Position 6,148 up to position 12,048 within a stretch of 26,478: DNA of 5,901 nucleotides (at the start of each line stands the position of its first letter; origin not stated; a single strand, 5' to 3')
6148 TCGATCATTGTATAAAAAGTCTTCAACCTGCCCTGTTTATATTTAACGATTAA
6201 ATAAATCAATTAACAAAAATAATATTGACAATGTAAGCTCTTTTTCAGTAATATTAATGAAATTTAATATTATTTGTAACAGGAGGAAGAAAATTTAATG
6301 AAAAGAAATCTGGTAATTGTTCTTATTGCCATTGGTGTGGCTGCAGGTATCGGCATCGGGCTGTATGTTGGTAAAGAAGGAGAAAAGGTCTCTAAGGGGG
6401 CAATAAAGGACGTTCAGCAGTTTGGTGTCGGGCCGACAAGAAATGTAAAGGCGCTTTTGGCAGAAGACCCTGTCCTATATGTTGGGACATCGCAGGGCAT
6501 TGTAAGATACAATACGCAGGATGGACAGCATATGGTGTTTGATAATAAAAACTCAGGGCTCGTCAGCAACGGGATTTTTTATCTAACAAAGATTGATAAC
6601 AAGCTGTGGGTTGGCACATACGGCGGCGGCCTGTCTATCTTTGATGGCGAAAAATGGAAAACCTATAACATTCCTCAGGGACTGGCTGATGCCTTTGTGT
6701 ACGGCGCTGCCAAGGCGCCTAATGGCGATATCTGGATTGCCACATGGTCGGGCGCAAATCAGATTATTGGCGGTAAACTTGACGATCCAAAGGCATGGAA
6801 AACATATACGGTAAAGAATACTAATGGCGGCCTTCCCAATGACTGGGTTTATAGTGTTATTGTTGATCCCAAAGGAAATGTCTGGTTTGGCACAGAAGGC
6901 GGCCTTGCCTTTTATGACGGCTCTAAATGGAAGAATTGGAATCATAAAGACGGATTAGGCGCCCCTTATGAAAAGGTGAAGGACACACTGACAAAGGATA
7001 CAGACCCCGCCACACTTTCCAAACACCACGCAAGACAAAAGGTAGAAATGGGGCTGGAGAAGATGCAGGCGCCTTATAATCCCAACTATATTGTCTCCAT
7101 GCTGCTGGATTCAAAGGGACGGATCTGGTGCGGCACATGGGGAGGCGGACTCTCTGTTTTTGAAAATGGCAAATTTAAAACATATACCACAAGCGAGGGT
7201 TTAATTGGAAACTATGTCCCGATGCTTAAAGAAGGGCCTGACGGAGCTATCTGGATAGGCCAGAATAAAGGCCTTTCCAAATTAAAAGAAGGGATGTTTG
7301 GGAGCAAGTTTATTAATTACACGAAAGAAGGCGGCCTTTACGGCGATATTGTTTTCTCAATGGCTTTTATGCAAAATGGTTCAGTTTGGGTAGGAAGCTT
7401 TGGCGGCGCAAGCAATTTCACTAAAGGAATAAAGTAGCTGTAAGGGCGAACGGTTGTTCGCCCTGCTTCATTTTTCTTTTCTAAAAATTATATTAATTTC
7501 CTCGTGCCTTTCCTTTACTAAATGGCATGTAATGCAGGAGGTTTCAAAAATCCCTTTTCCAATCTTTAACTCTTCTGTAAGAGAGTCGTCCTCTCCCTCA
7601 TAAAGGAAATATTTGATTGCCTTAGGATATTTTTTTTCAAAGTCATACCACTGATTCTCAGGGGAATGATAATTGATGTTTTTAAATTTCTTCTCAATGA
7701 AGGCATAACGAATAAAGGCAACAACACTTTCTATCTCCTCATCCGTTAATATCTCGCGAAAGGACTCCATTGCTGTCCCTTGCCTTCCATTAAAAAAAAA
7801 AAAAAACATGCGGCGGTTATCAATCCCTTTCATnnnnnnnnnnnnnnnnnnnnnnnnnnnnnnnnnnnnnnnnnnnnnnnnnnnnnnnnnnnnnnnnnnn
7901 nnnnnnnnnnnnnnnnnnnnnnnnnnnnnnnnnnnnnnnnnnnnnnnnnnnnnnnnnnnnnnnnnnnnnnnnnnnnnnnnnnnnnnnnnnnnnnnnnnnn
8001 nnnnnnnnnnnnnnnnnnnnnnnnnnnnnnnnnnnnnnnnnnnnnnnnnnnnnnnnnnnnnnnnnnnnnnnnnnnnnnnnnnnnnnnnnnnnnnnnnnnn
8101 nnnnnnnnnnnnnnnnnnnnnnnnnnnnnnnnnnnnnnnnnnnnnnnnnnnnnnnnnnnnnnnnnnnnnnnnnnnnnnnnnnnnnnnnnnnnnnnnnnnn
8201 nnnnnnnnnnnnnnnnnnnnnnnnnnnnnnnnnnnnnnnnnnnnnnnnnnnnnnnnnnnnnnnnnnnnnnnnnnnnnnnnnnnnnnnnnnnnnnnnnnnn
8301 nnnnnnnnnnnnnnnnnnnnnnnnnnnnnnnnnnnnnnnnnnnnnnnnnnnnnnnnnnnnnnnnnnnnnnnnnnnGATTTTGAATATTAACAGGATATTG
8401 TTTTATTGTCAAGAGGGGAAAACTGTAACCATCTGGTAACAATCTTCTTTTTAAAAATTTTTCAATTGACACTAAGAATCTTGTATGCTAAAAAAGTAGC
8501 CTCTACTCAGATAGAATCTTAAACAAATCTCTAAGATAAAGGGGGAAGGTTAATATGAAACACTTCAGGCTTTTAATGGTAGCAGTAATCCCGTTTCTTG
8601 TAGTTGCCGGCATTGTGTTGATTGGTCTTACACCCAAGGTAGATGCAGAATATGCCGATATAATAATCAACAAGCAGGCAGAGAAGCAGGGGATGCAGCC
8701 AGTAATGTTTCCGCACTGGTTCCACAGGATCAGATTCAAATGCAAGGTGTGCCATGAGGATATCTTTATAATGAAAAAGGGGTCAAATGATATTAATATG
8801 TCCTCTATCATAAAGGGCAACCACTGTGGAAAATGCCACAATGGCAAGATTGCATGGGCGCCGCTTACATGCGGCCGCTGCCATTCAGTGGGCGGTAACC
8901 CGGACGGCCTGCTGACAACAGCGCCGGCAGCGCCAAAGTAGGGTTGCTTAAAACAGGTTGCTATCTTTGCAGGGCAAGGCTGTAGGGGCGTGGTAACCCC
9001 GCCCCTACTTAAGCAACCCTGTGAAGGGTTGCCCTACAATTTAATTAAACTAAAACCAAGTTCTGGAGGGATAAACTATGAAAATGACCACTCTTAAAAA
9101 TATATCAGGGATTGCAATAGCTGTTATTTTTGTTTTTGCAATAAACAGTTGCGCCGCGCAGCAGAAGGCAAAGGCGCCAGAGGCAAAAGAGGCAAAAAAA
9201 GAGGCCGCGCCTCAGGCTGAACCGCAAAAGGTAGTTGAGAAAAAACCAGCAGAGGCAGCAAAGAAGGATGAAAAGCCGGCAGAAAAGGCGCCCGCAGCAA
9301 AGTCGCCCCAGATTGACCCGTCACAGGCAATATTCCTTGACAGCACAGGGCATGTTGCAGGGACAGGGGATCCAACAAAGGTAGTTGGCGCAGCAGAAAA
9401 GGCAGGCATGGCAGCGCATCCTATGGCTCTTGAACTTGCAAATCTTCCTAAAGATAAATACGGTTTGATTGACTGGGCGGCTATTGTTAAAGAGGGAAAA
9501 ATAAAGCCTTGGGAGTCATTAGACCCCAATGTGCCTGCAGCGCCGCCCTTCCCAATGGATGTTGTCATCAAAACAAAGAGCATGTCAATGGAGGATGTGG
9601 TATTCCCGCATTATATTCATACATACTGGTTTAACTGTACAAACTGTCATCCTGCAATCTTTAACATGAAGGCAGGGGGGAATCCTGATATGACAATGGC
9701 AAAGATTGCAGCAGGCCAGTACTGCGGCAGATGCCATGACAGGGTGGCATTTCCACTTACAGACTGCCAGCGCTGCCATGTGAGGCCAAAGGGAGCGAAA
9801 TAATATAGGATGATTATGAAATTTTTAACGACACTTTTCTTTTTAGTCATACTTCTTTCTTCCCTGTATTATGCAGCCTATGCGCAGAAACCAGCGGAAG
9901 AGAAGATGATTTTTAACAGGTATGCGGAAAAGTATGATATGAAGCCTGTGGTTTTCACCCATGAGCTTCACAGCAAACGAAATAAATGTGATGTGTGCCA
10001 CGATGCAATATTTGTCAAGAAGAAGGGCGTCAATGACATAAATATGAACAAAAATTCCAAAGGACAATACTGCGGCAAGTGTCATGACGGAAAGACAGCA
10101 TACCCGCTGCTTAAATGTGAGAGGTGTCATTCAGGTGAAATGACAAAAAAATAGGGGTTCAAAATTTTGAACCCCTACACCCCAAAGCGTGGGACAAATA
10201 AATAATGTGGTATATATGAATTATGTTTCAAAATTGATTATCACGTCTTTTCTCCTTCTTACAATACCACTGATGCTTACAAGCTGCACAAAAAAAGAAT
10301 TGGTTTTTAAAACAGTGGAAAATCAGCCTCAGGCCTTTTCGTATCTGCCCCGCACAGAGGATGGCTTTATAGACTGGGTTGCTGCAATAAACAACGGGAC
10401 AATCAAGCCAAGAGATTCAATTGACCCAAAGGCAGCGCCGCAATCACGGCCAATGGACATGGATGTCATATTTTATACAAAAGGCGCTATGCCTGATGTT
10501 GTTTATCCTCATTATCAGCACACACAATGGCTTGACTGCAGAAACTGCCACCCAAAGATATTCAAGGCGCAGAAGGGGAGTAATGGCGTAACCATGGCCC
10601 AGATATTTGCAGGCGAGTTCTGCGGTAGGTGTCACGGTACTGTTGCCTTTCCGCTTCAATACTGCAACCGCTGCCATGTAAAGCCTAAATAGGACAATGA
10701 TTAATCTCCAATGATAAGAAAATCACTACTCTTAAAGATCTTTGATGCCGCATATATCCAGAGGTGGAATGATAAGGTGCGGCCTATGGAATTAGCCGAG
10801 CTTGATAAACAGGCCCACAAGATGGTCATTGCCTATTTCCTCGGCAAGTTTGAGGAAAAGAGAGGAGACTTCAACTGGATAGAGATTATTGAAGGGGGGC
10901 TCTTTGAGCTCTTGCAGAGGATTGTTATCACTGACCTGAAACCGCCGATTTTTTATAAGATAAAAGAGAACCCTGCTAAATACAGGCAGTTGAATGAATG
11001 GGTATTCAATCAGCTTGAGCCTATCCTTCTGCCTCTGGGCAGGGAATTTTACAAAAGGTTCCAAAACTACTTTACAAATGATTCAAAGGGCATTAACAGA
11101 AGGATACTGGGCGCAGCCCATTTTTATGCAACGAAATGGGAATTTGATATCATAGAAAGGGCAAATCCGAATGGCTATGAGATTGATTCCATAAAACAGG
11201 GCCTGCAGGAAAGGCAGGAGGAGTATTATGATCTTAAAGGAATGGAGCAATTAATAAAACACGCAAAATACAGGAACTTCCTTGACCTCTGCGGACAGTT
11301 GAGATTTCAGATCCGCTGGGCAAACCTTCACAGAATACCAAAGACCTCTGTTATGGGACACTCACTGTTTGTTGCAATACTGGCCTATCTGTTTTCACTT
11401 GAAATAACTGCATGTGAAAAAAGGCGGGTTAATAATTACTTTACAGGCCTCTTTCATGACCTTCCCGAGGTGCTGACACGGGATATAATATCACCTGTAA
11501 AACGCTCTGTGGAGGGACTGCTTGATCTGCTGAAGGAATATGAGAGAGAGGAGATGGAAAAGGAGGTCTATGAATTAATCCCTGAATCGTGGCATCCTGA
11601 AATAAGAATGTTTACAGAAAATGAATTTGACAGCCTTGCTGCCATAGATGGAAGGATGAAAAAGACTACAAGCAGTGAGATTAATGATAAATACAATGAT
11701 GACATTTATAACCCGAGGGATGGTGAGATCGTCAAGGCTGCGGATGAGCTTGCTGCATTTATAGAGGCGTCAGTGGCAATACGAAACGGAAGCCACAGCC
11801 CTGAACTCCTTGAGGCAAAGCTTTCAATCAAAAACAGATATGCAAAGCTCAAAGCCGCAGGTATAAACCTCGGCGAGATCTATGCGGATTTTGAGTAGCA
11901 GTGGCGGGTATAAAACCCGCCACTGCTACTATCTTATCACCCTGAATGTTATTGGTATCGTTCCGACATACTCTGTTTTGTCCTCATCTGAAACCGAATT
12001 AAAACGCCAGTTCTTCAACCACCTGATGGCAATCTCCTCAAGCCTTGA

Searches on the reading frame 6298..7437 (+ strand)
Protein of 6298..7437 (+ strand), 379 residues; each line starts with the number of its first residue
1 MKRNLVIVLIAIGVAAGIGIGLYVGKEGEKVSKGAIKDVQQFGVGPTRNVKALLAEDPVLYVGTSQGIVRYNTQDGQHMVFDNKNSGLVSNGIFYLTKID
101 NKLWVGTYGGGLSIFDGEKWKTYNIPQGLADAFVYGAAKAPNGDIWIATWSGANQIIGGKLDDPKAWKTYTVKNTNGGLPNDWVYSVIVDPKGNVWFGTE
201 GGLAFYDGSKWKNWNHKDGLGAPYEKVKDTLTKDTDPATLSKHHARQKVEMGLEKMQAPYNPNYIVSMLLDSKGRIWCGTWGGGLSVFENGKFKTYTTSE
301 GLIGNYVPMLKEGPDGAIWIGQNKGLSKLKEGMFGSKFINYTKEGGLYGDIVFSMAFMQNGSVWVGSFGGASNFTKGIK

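Call 3: search_protein_families(library=pfam, proteins=[window:6298-7437:+], max_evalue=0.1)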
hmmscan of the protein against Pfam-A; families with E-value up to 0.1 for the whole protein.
window:6298-7437:+ (379 aa): 4 families
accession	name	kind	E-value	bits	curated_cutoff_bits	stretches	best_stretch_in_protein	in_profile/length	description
PF07494.17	Reg_prop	-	6.2e-23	78.4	20.4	2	178-201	1-24/24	Two component regulator propeller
PF23748.1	Beta-prop_LRRK2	-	7.9e-05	22.2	26.9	0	238-295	252-306/359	LRRK2 beta propeller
PF24684.1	Vgb_lyase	-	0.00036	19.9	50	1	130-198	11-71/290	Virginiamycin B lyase family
PF10983.13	DUF2793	-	0.049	14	27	0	185-223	34-71/87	Protein of unknown function (DUF2793)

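Call 18: search_protein_families(library=ncbifam, proteins=[window:6298-7437:+], max_evalue=0.01)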
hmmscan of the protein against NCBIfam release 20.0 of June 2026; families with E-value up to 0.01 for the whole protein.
window:6298-7437:+ (379 aa): 2 families
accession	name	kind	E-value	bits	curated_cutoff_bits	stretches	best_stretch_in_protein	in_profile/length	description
NF052228.1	T9SS_PorZ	equivalog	1.3e-10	40.3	260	1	119-206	464-556/757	type IX secretion system anionic LPS delivery protein PorZ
NF000022.1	stregra_B_VgbA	exception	0.0054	15.9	600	0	121-175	90-139/299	streptogramin B lyase Vgb(A)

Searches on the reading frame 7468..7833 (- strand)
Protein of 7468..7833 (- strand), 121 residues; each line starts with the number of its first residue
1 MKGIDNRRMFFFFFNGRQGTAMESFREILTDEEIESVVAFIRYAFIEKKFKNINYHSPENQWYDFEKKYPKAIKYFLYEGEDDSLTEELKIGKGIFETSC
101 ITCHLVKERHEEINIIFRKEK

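Call 31: search_protein_families(library=pfam, proteins=[window:7468-7833:-], max_evalue=0.001)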
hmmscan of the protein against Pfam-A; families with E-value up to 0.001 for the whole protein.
window:7468-7833:- (121 aa): 2 families
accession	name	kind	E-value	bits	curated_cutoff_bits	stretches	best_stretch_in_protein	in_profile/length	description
PF13442.11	Cytochrome_CBB3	-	5.7e-07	30.2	27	0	7-41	35-68/68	Cytochrome C oxidase, cbb3-type, subunit III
PF00034.26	Cytochrom_C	-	1.4e-06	29.9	21.3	0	16-43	62-88/90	Cytochrome c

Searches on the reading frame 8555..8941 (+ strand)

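Call 31: search_protein_families(library=pfam, proteins=[window:8555-8941:+], max_evalue=0.001)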
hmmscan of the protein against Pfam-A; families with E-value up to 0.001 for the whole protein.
window:8555-8941:+ (128 aa): 2 families
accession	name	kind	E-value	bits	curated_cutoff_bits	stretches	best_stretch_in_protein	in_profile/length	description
PF14522.11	Cytochrome_C7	-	9.7e-15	54.6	24.8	1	50-111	1-67/67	Cytochrome c7 and related cytochrome c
PF02085.21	Cytochrom_CIII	-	0.00011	22.9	22.9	1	41-97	12-55/101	Class III cytochrome C family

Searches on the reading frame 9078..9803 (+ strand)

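Call 31: search_protein_families(library=pfam, proteins=[window:9078-9803:+], max_evalue=0.001)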
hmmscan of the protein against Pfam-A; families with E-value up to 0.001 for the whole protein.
window:9078-9803:+ (241 aa): 1 family
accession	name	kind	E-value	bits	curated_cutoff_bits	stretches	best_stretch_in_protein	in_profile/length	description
PF14522.11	Cytochrome_C7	-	5.4e-12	45.8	24.8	1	174-234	1-66/67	Cytochrome c7 and related cytochrome c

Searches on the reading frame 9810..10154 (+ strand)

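Call 31: search_protein_families(library=pfam, proteins=[window:9810-10154:+], max_evalue=0.001)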
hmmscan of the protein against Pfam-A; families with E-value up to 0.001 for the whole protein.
window:9810-10154:+ (114 aa): 1 family
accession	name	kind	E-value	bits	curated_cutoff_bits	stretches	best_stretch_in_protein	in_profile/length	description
PF14522.11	Cytochrome_C7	-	3.4e-14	52.8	24.8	1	47-108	1-67/67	Cytochrome c7 and related cytochrome c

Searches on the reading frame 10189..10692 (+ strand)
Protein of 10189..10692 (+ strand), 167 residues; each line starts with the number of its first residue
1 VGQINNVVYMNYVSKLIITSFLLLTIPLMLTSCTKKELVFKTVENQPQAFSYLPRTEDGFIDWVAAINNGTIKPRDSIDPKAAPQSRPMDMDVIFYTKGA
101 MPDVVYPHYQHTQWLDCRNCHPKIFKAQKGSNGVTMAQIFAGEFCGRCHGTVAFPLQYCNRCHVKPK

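Call 31: search_protein_families(library=pfam, proteins=[window:10189-10692:+], max_evalue=0.001)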
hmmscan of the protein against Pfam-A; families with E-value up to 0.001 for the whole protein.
window:10189-10692:+ (167 aa): 1 family
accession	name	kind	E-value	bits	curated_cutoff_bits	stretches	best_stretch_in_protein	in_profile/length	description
PF14522.11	Cytochrome_C7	-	9.3e-12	45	24.8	1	104-163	1-66/67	Cytochrome c7 and related cytochrome c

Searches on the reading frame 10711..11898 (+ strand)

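Call 31: search_protein_families(library=pfam, proteins=[window:10711-11898:+], max_evalue=0.001)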
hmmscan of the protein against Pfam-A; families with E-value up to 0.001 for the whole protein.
window:10711-11898:+ (395 aa): 3 families
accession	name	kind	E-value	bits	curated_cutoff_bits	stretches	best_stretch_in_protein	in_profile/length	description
PF12917.13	YfbR-like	-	1.7e-25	90.2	25.9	1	189-302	1-116/182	5'-deoxynucleotidase YfbR-like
PF13023.12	HD_3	-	6.5e-25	88.4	22.5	1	194-368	1-159/165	HD domain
PF01966.28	HD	-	1.6e-05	25.6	22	1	215-349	2-115/116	HD domain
